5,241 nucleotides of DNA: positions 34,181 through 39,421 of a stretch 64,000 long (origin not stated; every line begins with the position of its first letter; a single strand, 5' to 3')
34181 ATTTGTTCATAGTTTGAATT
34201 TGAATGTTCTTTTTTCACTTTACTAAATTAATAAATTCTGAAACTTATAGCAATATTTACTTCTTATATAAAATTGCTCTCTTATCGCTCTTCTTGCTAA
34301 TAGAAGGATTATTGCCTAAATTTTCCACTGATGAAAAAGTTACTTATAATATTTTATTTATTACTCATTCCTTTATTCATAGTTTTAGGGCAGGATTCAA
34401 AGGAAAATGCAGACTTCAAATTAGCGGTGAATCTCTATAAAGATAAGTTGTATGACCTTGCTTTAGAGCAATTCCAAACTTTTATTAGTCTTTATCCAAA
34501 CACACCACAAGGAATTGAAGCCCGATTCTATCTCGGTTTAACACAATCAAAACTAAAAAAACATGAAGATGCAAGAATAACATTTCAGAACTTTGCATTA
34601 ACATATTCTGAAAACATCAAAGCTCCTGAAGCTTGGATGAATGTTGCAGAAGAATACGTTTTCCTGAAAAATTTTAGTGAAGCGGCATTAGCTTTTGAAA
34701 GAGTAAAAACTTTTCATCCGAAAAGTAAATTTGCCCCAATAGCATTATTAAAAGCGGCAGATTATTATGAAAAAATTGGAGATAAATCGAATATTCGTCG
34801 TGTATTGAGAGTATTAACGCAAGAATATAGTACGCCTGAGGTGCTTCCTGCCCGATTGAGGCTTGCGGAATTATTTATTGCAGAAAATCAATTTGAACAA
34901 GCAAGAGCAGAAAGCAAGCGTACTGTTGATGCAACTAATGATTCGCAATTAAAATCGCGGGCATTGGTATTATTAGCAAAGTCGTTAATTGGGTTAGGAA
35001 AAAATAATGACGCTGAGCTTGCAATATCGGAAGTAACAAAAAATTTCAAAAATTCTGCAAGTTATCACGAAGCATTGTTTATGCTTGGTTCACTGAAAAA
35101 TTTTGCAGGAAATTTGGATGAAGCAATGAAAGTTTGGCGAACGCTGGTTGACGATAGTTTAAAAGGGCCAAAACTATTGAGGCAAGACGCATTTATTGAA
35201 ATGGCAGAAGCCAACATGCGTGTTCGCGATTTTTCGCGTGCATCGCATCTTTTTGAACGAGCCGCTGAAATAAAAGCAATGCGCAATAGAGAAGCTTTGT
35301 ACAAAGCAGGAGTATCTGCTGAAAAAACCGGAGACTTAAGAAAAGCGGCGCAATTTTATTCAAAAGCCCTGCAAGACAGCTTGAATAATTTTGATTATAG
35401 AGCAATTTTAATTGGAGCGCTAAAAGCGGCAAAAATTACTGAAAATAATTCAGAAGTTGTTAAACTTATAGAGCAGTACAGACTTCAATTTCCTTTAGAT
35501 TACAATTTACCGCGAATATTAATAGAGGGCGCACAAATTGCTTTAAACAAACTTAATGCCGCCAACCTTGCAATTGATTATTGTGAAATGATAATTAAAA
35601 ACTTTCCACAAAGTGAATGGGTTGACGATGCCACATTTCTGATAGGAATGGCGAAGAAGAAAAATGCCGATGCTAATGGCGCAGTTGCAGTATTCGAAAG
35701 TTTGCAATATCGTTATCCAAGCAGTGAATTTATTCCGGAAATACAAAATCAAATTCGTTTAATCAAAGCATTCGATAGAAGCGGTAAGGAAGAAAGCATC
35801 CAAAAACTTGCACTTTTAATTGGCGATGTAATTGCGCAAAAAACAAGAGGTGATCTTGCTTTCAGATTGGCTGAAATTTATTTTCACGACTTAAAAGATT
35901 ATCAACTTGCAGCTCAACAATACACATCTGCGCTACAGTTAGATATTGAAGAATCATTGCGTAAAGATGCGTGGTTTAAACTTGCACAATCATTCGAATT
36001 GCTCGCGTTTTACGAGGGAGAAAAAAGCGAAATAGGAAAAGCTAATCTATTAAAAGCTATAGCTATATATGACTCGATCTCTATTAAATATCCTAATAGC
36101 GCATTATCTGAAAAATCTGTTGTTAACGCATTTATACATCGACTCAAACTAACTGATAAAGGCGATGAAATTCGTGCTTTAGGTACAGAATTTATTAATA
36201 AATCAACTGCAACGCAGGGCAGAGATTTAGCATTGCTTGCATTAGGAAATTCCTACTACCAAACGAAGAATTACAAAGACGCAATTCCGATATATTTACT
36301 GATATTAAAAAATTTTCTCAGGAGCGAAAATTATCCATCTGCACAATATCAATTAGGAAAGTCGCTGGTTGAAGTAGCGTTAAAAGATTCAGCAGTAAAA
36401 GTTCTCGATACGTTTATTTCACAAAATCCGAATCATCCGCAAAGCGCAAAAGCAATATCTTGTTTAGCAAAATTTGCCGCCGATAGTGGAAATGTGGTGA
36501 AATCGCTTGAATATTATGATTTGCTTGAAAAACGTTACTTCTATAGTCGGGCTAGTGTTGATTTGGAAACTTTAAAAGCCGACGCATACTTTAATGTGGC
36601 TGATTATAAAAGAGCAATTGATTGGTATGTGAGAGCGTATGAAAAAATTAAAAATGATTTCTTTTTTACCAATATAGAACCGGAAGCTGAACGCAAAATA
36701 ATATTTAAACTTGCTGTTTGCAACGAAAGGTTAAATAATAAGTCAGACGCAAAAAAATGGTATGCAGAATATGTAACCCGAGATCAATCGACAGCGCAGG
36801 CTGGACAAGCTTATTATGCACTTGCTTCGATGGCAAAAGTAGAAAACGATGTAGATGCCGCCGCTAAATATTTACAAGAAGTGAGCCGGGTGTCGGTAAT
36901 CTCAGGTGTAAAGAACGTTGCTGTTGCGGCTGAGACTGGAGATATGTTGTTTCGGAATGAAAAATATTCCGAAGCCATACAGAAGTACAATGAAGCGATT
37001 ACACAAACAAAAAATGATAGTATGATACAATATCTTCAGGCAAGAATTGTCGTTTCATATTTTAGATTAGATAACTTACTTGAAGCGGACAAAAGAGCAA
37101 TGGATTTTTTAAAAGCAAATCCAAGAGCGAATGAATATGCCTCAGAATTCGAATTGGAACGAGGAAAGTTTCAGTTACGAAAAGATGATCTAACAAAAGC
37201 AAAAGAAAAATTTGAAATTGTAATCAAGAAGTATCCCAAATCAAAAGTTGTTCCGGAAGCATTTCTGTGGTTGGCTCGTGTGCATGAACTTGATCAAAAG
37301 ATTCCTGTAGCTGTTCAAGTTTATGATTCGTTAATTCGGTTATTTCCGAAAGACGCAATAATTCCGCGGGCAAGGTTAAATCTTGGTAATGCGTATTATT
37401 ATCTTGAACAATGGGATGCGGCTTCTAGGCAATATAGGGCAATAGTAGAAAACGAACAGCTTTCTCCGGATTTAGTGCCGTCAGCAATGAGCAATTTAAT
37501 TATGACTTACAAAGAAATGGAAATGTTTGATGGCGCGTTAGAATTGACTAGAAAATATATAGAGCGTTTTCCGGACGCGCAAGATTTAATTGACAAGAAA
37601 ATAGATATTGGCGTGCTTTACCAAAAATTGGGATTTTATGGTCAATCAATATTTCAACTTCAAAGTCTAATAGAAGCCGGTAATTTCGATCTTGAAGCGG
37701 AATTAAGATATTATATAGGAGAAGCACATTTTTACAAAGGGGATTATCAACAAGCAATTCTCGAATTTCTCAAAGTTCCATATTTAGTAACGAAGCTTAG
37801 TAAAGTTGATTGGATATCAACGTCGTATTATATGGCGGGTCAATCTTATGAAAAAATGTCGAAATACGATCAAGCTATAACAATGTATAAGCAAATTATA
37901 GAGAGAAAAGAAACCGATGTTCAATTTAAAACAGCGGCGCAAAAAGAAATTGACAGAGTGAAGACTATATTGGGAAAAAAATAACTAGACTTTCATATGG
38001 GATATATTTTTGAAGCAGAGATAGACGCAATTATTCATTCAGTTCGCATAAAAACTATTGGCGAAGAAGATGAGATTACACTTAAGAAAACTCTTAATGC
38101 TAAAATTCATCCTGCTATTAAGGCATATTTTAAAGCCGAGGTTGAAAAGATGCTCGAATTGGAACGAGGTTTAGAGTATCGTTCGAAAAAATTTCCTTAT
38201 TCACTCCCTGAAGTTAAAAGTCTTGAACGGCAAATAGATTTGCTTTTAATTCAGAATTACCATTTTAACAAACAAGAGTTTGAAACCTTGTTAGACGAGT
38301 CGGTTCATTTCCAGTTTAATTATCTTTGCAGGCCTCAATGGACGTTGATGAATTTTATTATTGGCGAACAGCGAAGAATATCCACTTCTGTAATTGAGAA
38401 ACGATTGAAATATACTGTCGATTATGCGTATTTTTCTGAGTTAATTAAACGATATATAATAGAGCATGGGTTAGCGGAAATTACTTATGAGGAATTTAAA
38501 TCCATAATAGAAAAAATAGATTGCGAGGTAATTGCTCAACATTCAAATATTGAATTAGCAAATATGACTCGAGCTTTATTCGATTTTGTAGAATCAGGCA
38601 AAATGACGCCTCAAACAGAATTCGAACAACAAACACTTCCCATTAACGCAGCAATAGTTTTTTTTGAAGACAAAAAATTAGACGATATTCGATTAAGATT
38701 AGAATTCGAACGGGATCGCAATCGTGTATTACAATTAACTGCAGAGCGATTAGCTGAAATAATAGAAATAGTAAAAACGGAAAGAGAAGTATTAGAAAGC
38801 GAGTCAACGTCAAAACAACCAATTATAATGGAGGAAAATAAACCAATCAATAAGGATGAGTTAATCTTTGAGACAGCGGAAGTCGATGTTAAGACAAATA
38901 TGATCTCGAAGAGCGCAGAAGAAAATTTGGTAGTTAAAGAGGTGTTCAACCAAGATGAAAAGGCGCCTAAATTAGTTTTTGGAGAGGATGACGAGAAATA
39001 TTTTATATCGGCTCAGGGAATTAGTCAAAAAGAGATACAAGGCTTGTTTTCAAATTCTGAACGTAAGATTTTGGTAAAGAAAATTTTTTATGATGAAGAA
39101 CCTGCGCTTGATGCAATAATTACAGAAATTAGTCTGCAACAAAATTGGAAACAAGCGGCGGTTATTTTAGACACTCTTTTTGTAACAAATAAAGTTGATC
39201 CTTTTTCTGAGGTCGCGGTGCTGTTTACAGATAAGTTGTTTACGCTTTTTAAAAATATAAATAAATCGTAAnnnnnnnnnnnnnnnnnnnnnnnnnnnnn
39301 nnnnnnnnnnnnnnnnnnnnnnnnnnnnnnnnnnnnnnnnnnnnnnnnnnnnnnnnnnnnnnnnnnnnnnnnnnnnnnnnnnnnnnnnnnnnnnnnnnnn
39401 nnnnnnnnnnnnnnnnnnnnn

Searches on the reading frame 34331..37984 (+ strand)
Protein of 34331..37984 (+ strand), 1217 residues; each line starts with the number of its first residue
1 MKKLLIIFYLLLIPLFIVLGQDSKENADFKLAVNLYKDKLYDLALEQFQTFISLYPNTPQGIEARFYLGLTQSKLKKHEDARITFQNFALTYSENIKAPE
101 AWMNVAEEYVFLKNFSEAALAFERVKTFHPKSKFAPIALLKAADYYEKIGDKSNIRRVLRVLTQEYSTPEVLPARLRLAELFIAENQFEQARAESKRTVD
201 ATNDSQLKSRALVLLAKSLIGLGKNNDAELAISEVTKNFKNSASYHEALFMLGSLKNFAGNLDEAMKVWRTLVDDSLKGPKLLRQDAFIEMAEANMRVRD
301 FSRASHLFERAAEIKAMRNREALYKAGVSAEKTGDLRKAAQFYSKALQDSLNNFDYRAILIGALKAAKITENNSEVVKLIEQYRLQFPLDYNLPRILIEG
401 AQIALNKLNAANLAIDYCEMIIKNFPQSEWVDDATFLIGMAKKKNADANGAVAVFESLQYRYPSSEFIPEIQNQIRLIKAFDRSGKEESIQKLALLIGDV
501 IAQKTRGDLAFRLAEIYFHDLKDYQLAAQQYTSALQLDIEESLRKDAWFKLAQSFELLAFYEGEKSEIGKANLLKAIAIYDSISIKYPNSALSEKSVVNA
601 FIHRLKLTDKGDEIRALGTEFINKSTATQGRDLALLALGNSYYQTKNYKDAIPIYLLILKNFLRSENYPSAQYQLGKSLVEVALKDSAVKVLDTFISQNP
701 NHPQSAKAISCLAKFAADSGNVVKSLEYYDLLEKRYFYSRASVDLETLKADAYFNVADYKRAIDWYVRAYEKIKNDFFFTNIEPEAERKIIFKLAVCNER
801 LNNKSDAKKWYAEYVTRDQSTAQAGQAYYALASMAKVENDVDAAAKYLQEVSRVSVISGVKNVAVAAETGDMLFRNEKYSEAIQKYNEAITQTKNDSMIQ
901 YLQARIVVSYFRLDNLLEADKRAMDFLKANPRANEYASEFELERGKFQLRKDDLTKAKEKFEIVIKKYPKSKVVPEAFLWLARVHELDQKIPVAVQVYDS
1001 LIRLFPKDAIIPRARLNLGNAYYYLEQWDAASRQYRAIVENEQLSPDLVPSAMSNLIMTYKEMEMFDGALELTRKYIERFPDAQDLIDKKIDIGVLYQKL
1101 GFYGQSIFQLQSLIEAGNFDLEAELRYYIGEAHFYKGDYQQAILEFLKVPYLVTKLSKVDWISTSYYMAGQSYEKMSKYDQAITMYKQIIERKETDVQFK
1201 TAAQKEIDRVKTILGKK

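Call 12: search_protein_families(library=pfam, proteins=[window:34331-37984:+])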
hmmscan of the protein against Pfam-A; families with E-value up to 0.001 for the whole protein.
window:34331-37984:+ (1217 aa): 18 families
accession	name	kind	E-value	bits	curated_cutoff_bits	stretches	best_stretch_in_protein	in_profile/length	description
PF13174.12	TPR_6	-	3e-57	187.9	26.3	0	1165-1192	2-29/33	Tetratricopeptide repeat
PF13432.12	TPR_16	-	5.2e-46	155.1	32.7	1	291-348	3-59/65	Tetratricopeptide repeat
PF07719.23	TPR_2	-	1.8e-38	127.9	27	0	321-348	2-29/34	Tetratricopeptide repeat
PF13428.12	TPR_14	-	5.4e-32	107.4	23.5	0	975-1009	1-35/44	Tetratricopeptide repeat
PF00515.34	TPR_1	-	2.4e-24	84.5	27.8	1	1165-1195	3-33/34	Tetratricopeptide repeat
PF13424.12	TPR_12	-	4.6e-24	84.8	30.1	1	1123-1194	3-76/77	Tetratricopeptide repeat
PF13181.12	TPR_8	-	5e-19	67.2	25.7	1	1165-1195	3-33/34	Tetratricopeptide repeat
PF13525.12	YfiO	-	9.6e-17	61.9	25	0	637-707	10-80/203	Outer membrane lipoprotein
PF14559.12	TPR_19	-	2.7e-16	60.1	25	0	169-206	22-60/68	Tetratricopeptide repeat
PF12895.13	ANAPC3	-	5.9e-15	55.7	27.2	0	1120-1187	22-80/82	Anaphase-promoting complex, cyclosome, subunit 3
PF13414.12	TPR_11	-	4.7e-08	33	26.8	0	870-896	1-27/42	TPR repeat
PF13176.12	TPR_7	-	3.5e-06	27.1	27.9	0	1168-1196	4-34/36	Tetratricopeptide repeat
PF17874.7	TPR_MalT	-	6.1e-06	26.2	45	0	179-265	8-99/336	MalT-like TPR region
PF13371.12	TPR_9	-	1.7e-05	25.2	35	0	989-1042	9-59/73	Tetratricopeptide repeat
PF09976.15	TPR_21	-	2.7e-05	24.4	25.5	0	921-994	59-132/193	Tetratricopeptide repeat-like domain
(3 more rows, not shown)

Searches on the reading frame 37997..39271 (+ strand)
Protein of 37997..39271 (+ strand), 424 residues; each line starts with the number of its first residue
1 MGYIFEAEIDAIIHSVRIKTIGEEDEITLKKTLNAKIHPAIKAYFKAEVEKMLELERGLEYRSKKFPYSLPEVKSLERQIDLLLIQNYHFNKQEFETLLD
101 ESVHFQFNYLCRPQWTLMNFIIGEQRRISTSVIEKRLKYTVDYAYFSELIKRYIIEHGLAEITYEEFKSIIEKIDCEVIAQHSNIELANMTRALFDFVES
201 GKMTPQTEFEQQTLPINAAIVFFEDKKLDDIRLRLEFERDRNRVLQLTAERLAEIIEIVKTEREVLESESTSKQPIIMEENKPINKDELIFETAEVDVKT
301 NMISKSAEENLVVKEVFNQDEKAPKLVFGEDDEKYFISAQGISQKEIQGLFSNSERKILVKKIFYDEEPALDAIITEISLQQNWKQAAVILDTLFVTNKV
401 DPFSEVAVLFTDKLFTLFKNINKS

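Call 12: search_protein_families(library=pfam, proteins=[window:37997-39271:+])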
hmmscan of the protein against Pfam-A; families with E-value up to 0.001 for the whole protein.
window:37997-39271:+ (424 aa): 0 families

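Call 15: find_homologous_proteins(query=window:37997-39268:+, max_evalue=1e-10)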
Query window:37997-39268:+ (424 aa): 405 proteins with E <= 1e-10 among 5685 candidates; the best 120 are listed.
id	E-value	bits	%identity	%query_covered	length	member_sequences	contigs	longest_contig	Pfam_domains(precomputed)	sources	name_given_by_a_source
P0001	2.3e-267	904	100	100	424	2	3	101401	-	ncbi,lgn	-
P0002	2.5e-172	591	67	100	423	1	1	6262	-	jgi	jgi:hypothetical protein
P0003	1.0e-166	573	64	99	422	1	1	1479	-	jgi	jgi:hypothetical protein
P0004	3.8e-165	568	64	100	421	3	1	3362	-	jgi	jgi:hypothetical protein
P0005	6.4e-165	567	63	99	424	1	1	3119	-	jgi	jgi:hypothetical protein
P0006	2.9e-164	565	63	99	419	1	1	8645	-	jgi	jgi:hypothetical protein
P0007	9.6e-164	563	63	99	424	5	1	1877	-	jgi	jgi:hypothetical protein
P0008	1.3e-163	563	64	98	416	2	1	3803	-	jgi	jgi:hypothetical protein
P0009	1.4e-163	563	64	99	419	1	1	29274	-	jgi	jgi:hypothetical protein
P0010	4.1e-163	561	63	99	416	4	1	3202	-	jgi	-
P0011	7.1e-163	560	63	99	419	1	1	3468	-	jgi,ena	-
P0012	9.1e-163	560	62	99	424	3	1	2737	-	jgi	jgi:hypothetical protein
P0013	1.3e-162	559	64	99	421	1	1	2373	-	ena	-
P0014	1.4e-162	559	63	99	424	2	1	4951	-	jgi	jgi:hypothetical protein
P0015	3.6e-162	558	63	99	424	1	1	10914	-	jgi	jgi:hypothetical protein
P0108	3.6e-134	466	80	62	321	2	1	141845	-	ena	-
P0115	6.5e-125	435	79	58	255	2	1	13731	-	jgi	jgi:hypothetical protein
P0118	3.4e-122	426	71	66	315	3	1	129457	-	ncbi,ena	-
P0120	2.1e-121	424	82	54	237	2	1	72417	-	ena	-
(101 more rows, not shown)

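Call 16: find_encoding_contigs(protein=P0001, flank=10000, max_places=4)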
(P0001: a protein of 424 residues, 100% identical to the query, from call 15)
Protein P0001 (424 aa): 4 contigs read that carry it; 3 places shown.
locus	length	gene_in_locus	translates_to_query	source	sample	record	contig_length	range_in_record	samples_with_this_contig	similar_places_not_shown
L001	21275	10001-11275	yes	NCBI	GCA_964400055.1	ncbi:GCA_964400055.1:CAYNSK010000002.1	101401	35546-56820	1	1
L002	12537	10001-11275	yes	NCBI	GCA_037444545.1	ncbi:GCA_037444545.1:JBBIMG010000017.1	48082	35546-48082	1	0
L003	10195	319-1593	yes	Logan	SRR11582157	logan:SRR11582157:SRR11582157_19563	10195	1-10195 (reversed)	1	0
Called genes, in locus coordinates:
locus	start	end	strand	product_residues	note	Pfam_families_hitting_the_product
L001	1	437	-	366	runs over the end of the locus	PF01551:Peptidase_M23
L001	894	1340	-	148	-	-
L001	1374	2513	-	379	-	PF08239:SH3_3 (faint), PF18348:SH3_16 (weak), PF00877:NLPC_P60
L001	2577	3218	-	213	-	PF02230:Abhydrolase_2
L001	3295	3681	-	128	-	PF09458:H_lectin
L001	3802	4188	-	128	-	PF00166:Cpn10 (weak)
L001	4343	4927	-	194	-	PF00440:TetR_N, PF08359:TetR_C_4, PF17932:TetR_C_24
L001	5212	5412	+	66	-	-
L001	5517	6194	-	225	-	PF00072:Response_reg, PF00196:GerE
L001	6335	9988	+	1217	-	PF00515:TPR_1 (faint), PF07719:TPR_2 (faint), PF12895:ANAPC3 (faint), PF13174:TPR_6 (faint), PF13176:TPR_7 (faint), PF13181:TPR_8 (faint), PF13414:TPR_11 (faint), PF13424:TPR_12 (weak), +6 more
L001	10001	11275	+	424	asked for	-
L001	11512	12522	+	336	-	PF01018:GTP1_OBG, PF01926:MMR_HSR1, PF02421:FeoB_N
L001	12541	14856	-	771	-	PF00912:Transgly, PF00905:Transpeptidase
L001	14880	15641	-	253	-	PF00149:Metallophos, PF12850:Metallophos_2 (faint)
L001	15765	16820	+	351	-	PF01070:FMN_dh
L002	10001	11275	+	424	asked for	-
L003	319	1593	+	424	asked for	-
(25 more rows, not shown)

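Call 17: find_encoding_contigs(protein=P0108, flank=10000, max_places=3)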
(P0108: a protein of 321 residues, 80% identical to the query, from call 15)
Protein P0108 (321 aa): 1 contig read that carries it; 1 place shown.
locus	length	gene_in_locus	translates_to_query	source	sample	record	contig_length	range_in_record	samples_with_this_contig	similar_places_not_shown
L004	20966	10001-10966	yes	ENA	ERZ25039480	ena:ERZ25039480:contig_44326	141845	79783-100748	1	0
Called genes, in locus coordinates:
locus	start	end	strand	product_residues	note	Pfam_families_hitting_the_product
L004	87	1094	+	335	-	-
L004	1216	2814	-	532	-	-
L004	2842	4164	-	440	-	PF01773:Nucleos_tra2_N, PF07670:Gate, PF07662:Nucleos_tra2_C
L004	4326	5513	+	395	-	PF07690:MFS_1, PF12832:MFS_1_like, PF07690:MFS_1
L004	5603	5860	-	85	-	PF01541:GIY-YIG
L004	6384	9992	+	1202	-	PF00515:TPR_1 (faint), PF07719:TPR_2 (faint), PF09976:TPR_21 (faint), PF12895:ANAPC3 (faint), PF13174:TPR_6 (faint), PF13181:TPR_8 (faint), PF13424:TPR_12 (faint), PF13428:TPR_14 (faint), +5 more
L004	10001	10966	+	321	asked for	-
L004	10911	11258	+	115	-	-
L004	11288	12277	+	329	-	PF01018:GTP1_OBG, PF01926:MMR_HSR1, PF02421:FeoB_N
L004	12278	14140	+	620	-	PF00672:HAMP, PF00989:PAS, PF13188:PAS_8 (faint), PF08448:PAS_4, PF00512:HisKA, PF02518:HATPase_c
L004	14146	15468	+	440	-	PF00072:Response_reg, PF00158:Sigma54_activat, PF14532:Sigma54_activ_2, PF00004:AAA (weak), PF07728:AAA_5, PF25601:AAA_lid_14, PF02954:HTH_8 (faint)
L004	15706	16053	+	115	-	PF01740:STAS, PF13466:STAS_2 (weak)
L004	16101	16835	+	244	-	PF01618:MotA_ExbB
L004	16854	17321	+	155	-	PF02472:ExbD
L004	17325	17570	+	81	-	PF02472:ExbD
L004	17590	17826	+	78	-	PF02472:ExbD (weak)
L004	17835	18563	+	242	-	PF03544:TonB_C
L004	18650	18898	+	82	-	-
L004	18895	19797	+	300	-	PF12849:PBP_like_2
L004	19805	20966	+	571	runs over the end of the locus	PF23914:TPR_CcmH_CycH (faint), PF25063:ARM_TT21_C (faint), PF00515:TPR_1 (faint), PF07719:TPR_2 (faint), PF14559:TPR_19 (weak), PF13414:TPR_11 (weak), PF13431:TPR_17 (weak), PF14559:TPR_19, +9 more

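Call 18: find_encoding_contigs(protein=P0120, flank=10000, max_places=3)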
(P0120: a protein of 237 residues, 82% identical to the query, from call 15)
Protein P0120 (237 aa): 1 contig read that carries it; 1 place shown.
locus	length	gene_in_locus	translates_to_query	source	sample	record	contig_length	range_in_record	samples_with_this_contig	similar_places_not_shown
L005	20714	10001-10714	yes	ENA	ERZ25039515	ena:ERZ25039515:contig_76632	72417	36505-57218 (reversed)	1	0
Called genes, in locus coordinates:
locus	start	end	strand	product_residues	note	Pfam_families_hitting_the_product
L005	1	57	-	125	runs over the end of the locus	-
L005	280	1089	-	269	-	PF00533:BRCT (weak), PF16589:BRCT_2 (weak)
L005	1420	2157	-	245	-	-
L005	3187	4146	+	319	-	PF13495:Phage_int_SAM_4, PF00589:Phage_integrase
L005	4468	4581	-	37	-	-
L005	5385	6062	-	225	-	PF00072:Response_reg, PF00196:GerE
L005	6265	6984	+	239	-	PF12895:ANAPC3 (faint), PF14559:TPR_19 (faint), PF00515:TPR_1 (faint), PF07719:TPR_2 (faint), PF13174:TPR_6 (faint), PF13181:TPR_8 (faint), PF13428:TPR_14 (faint), PF13424:TPR_12 (weak), +1 more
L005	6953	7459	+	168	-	PF13174:TPR_6 (faint)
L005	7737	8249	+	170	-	-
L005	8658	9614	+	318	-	PF13432:TPR_16 (faint), PF09976:TPR_21 (faint), PF13424:TPR_12 (faint), PF13428:TPR_14 (faint), PF14559:TPR_19 (faint), PF00515:TPR_1 (faint), PF07719:TPR_2 (faint), PF13174:TPR_6 (faint)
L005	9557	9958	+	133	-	PF00515:TPR_1 (faint), PF07719:TPR_2 (faint), PF13174:TPR_6 (faint), PF13176:TPR_7 (faint), PF13181:TPR_8 (faint), PF13432:TPR_16 (faint), PF13424:TPR_12 (weak)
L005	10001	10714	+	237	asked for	-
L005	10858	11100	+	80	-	-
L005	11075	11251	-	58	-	-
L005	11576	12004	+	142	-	PF01797:Y1_Tnp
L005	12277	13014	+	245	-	PF01018:GTP1_OBG, PF01926:MMR_HSR1, PF02421:FeoB_N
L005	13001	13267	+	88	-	-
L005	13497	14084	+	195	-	-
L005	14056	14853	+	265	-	PF00672:HAMP (weak), PF00989:PAS, PF08448:PAS_4, PF13188:PAS_8 (faint), PF13426:PAS_9 (weak), PF00512:HisKA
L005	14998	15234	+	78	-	PF02518:HATPase_c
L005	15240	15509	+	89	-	PF00072:Response_reg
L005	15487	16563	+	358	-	PF00158:Sigma54_activat, PF14532:Sigma54_activ_2, PF00004:AAA (weak), PF07728:AAA_5, PF25601:AAA_lid_14, PF02954:HTH_8 (weak)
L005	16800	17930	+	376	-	PF01740:STAS, PF13466:STAS_2 (weak), PF01618:MotA_ExbB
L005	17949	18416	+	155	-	PF02472:ExbD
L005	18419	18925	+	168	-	PF02472:ExbD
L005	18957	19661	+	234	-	PF03544:TonB_C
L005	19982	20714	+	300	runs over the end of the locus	PF12849:PBP_like_2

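Call 40: find_encoding_contigs(protein=P0115, flank=10000, max_places=3)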
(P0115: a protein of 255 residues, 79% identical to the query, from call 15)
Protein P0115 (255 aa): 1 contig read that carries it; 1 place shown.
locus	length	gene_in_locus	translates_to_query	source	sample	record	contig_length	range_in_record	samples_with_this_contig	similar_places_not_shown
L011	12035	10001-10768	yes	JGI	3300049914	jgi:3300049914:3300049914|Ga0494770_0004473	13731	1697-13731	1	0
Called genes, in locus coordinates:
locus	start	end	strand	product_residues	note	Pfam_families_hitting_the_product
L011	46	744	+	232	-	PF01127:Sdh_cyt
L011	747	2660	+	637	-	PF00890:FAD_binding_2, PF01266:DAO (faint), PF07992:Pyr_redox_2 (faint), PF02910:Succ_DH_flav_C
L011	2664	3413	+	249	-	PF13085:Fer2_3, PF13187:Fer4_9 (faint), PF13534:Fer4_17 (faint), PF13237:Fer4_10 (weak), PF12838:Fer4_7, PF13183:Fer4_8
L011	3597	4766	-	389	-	-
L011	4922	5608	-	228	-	-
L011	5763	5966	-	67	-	-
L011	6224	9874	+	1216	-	PF00515:TPR_1 (faint), PF07719:TPR_2 (faint), PF12895:ANAPC3 (faint), PF13174:TPR_6 (faint), PF13424:TPR_12 (faint), PF13428:TPR_14 (faint), PF13432:TPR_16 (faint), PF09976:TPR_21 (weak), +5 more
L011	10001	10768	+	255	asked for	-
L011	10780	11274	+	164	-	-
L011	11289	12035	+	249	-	?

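Call 41: find_encoding_contigs(protein=P0118, flank=10000, max_places=3)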
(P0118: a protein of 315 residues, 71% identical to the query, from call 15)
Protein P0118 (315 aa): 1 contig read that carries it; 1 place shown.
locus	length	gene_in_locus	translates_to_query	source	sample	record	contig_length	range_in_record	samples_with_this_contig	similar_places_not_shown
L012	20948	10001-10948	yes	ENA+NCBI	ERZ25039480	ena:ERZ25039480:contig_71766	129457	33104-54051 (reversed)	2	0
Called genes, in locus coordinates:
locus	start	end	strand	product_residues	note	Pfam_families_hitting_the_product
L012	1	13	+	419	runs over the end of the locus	PF00109:ketoacyl-synt, PF02801:Ketoacyl-synt_C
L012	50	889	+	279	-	PF14622:Ribonucleas_3_3, PF22935:RM44_endonuclase (weak), PF00636:Ribonuclease_3, PF00035:dsrm, PF14709:DND1_DSRM (weak)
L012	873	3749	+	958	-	PF02347:GDC-P, PF21478:GcvP2_C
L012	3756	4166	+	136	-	PF02629:CoA_binding (weak), PF13380:CoA_binding_2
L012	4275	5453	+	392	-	PF07244:POTRA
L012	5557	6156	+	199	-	PF20260:PUA_4, PF04452:Methyltrans_RNA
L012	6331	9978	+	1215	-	PF00515:TPR_1 (faint), PF07719:TPR_2 (faint), PF12895:ANAPC3 (faint), PF13174:TPR_6 (faint), PF13181:TPR_8 (faint), PF13424:TPR_12 (faint), PF13428:TPR_14 (faint), PF13432:TPR_16 (weak), +5 more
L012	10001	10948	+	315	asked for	-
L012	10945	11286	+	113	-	-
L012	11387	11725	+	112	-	PF01018:GTP1_OBG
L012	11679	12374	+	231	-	PF01018:GTP1_OBG, PF01926:MMR_HSR1, PF02421:FeoB_N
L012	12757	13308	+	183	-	PF00903:Glyoxalase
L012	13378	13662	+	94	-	-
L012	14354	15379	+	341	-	PF00589:Phage_integrase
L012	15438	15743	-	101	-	-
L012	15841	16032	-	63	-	-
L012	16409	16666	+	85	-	PF04221:RelB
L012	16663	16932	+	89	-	PF15738:YafQ_toxin, PF05016:ParE_toxin (weak)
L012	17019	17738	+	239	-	-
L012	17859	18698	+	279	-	-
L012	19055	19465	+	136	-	-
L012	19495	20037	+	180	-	PF01844:HNH, PF13392:HNH_3 (weak)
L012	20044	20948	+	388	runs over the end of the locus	PF13102:Phage_int_SAM_5 (weak), PF13495:Phage_int_SAM_4 (faint), PF00589:Phage_integrase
